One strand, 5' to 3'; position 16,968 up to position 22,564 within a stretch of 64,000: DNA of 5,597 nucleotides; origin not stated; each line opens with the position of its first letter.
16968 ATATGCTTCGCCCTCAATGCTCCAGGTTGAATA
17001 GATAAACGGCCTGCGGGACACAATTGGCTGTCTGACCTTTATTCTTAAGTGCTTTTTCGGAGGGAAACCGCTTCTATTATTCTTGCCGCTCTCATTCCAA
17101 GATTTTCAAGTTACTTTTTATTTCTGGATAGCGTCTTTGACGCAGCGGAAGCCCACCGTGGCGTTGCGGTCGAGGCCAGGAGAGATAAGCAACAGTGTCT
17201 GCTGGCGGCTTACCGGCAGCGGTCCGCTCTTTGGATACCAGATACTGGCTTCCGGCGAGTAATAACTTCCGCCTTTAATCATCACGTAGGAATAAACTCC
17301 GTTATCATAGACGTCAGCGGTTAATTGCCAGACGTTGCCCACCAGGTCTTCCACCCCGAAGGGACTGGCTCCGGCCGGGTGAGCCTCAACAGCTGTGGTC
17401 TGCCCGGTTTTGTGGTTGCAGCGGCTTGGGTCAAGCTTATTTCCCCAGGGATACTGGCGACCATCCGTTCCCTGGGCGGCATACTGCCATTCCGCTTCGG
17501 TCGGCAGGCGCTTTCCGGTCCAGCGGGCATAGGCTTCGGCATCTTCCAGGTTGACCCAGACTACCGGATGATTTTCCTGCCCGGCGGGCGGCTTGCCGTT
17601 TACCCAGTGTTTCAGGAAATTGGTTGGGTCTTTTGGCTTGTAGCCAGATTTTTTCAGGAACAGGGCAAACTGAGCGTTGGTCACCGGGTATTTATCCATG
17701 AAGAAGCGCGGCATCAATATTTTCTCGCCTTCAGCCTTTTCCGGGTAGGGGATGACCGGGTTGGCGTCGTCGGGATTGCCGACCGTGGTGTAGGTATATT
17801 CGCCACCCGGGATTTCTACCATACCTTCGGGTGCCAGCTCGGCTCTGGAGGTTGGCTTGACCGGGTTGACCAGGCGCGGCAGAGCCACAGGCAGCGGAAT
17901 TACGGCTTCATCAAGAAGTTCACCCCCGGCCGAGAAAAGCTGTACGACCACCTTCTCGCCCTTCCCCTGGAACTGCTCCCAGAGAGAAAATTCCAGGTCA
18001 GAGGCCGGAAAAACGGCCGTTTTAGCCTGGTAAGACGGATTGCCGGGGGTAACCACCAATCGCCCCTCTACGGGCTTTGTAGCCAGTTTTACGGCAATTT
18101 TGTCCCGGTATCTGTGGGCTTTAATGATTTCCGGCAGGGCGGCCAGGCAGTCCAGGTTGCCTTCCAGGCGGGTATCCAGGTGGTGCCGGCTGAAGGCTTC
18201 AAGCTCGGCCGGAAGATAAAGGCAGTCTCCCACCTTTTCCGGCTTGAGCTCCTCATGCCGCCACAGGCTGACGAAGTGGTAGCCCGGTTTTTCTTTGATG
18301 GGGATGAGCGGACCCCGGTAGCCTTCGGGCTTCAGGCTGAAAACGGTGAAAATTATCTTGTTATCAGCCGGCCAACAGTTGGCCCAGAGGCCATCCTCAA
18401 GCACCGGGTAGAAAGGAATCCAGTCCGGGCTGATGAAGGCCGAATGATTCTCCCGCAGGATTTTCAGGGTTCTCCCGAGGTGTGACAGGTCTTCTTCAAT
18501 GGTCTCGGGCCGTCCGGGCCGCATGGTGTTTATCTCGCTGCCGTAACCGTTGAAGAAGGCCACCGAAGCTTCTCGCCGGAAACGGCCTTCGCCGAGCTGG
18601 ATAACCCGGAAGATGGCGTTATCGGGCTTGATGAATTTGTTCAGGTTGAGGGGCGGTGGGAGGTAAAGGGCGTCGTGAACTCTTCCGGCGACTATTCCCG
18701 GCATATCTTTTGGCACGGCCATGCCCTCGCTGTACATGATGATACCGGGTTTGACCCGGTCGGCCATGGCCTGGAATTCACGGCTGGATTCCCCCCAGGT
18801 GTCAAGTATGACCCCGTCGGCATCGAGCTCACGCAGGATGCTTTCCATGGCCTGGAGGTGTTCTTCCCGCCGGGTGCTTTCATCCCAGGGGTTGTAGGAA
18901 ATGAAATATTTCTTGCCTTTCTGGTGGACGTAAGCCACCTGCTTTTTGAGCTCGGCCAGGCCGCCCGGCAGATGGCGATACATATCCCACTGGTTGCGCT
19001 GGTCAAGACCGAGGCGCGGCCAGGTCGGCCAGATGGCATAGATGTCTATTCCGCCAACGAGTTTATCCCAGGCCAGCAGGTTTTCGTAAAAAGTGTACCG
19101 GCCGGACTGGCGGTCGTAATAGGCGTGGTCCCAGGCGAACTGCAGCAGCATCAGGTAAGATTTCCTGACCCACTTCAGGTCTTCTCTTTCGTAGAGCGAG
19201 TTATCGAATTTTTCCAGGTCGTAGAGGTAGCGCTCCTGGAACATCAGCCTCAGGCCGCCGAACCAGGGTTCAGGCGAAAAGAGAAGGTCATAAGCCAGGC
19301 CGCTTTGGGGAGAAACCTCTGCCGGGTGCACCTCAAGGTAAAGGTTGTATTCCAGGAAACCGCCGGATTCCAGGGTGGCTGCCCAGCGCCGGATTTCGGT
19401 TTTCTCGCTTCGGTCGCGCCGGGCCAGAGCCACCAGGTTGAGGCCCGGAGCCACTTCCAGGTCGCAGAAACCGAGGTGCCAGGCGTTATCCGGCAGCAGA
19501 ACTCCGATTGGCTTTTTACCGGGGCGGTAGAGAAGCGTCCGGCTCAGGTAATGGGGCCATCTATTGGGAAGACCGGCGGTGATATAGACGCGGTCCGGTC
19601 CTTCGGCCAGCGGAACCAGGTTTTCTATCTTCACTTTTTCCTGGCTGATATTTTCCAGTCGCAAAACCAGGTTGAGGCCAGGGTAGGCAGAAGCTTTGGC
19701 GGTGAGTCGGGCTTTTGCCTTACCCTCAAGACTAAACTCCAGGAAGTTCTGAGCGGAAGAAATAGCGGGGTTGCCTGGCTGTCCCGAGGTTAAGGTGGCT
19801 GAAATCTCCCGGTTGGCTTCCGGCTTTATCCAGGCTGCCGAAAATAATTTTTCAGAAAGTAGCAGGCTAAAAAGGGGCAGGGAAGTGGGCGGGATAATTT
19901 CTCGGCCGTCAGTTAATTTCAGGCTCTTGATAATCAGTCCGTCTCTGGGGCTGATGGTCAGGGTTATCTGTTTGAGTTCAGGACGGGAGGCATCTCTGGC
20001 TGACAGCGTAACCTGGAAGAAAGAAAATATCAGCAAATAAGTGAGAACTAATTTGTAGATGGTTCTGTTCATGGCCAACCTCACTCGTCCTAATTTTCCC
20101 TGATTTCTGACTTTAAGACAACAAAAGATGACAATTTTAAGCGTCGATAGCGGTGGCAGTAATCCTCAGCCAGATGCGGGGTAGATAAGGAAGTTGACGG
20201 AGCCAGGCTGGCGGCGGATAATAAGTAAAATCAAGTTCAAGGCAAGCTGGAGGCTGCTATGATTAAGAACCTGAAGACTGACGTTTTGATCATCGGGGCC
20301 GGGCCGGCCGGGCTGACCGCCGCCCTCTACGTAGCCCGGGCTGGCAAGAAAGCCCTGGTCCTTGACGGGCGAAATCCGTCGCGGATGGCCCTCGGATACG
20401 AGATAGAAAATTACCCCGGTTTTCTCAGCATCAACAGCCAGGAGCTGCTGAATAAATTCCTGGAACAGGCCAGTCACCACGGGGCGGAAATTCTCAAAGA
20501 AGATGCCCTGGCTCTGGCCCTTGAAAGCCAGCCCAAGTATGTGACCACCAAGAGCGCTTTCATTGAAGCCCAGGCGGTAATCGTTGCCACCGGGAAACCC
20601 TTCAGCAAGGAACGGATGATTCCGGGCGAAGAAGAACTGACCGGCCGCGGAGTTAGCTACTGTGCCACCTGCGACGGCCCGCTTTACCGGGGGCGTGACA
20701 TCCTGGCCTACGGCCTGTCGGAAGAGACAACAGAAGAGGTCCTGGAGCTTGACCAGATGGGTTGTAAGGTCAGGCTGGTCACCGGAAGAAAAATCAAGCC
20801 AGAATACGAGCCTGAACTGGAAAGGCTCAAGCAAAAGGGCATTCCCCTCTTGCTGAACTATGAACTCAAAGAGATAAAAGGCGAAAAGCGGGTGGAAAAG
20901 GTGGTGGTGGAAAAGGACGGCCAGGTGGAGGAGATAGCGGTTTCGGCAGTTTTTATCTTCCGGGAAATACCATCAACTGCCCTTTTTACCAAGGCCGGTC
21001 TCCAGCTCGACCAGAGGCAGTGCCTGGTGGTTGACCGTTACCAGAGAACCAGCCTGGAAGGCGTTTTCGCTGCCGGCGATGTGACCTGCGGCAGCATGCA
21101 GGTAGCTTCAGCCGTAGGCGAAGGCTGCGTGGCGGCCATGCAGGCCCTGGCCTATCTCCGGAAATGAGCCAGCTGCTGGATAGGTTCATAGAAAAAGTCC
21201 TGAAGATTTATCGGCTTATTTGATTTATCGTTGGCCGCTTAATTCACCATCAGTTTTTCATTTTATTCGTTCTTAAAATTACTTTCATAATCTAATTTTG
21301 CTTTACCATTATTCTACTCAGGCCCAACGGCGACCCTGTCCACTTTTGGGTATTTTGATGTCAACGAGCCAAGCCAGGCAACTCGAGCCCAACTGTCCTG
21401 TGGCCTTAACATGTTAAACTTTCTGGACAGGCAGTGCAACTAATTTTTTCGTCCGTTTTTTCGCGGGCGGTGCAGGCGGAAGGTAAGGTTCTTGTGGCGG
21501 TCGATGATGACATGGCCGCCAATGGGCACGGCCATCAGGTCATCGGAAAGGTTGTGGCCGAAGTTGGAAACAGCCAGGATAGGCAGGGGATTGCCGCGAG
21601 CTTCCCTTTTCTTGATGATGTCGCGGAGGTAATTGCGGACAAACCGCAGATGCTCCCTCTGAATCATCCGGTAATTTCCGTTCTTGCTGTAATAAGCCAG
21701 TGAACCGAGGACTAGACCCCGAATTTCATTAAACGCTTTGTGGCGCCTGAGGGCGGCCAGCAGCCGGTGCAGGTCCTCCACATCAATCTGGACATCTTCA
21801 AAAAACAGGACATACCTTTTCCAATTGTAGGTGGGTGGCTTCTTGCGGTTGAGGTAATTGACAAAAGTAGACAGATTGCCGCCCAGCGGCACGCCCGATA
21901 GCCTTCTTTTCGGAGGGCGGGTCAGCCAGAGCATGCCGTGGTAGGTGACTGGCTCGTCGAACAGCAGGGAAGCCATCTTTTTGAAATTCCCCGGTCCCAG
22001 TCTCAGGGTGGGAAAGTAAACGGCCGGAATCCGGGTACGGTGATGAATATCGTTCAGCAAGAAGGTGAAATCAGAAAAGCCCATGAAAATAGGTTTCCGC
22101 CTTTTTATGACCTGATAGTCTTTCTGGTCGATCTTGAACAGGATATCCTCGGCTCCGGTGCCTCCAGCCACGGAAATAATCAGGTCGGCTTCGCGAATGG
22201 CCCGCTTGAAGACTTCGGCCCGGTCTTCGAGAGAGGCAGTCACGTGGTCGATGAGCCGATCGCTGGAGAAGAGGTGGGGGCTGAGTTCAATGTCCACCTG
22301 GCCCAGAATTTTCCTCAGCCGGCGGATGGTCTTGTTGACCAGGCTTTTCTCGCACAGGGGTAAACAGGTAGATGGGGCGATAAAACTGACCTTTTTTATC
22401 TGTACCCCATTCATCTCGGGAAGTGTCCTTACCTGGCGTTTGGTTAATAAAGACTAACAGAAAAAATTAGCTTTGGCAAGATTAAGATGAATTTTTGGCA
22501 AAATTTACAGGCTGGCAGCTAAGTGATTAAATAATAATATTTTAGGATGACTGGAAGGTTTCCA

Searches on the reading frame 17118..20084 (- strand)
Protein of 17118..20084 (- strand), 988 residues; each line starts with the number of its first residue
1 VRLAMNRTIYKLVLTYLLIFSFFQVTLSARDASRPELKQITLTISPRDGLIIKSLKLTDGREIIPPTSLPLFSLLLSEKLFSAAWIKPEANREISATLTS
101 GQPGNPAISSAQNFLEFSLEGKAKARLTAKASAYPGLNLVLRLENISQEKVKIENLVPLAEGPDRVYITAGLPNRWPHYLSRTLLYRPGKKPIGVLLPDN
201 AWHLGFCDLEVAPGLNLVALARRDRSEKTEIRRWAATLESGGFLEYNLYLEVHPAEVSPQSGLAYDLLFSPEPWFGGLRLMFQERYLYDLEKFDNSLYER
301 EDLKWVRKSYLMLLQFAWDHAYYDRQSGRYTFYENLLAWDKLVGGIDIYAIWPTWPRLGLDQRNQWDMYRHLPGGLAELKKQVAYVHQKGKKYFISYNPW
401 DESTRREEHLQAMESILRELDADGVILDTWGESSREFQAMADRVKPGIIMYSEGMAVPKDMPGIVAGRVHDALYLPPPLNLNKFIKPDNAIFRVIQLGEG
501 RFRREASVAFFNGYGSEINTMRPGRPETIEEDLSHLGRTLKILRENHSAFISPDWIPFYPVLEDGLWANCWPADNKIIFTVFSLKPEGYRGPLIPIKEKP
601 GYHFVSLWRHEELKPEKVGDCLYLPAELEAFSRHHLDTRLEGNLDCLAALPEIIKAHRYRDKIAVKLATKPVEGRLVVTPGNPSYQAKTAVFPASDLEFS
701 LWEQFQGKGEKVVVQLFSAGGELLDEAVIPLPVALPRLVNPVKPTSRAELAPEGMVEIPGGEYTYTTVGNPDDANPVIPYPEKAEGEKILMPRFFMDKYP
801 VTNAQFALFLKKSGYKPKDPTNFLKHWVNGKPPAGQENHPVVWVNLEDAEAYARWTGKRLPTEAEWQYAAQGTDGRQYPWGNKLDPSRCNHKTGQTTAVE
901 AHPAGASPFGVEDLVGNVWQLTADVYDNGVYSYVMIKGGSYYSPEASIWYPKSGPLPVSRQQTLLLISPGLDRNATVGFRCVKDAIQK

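Call 57: search_protein_families(library=pfam, proteins=[window:17118-20084:-], max_evalue=0.00001)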
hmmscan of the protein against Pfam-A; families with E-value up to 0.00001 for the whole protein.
window:17118-20084:- (988 aa): 1 family
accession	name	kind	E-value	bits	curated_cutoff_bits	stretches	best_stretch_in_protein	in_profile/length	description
PF03781.23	FGE-sulfatase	-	4.5e-42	144.9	23.3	1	753-982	3-254/255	Sulfatase-modifying factor enzyme 1-like domain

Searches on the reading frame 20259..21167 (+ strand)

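Call 57: search_protein_families(library=pfam, proteins=[window:20259-21167:+], max_evalue=0.00001)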
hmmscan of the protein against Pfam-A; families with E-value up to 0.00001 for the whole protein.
window:20259-21167:+ (302 aa): 10 families
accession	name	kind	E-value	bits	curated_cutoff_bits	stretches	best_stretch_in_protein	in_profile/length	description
PF07992.20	Pyr_redox_2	-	8.9e-35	120.9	26.1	1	8-289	2-291/291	Pyridine nucleotide-disulphide oxidoreductase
PF13738.12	Pyr_redox_3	-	1e-16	61.6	30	1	89-273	110-305/305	Pyridine nucleotide-disulphide oxidoreductase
PF00890.30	FAD_binding_2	-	1.1e-12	48.3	20.4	1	8-44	1-37/414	FAD binding domain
PF01266.30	DAO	-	1.2e-10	41.9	27.9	0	8-40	1-34/353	FAD dependent oxidoreductase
PF00070.33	Pyr_redox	-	9.8e-08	32.8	22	0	159-218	13-80/82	Pyridine nucleotide-disulphide oxidoreductase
PF03486.20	HI0933_like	-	1.2e-07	31.9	50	0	8-38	2-32/244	HI0933-like protein Rossmann domain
PF01494.25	FAD_binding_3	-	6.9e-07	29.2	22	1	6-39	1-34/349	FAD binding domain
PF01134.28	GIDA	-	7.4e-07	29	22.1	0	8-35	1-28/391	Glucose inhibited division protein A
PF12831.13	FAD_oxidored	-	2.1e-06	27.8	27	0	8-36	1-29/416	FAD dependent oxidoreductase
PF01946.23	Thi4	-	7.1e-06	25.9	26.2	0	2-36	13-48/235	Thi4 family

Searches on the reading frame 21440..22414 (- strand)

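Call 57: search_protein_families(library=pfam, proteins=[window:21440-22414:-], max_evalue=0.00001)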
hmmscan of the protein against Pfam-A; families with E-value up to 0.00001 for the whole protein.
window:21440-22414:- (324 aa): 2 families
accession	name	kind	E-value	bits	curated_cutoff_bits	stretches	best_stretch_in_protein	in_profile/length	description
PF17676.7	Peptidase_S66C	-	5.2e-16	59.8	23.7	1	174-302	2-118/120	LD-carboxypeptidase C-terminal domain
PF02016.21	Peptidase_S66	-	5.5e-15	56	25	1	9-133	1-120/121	LD-carboxypeptidase N-terminal domain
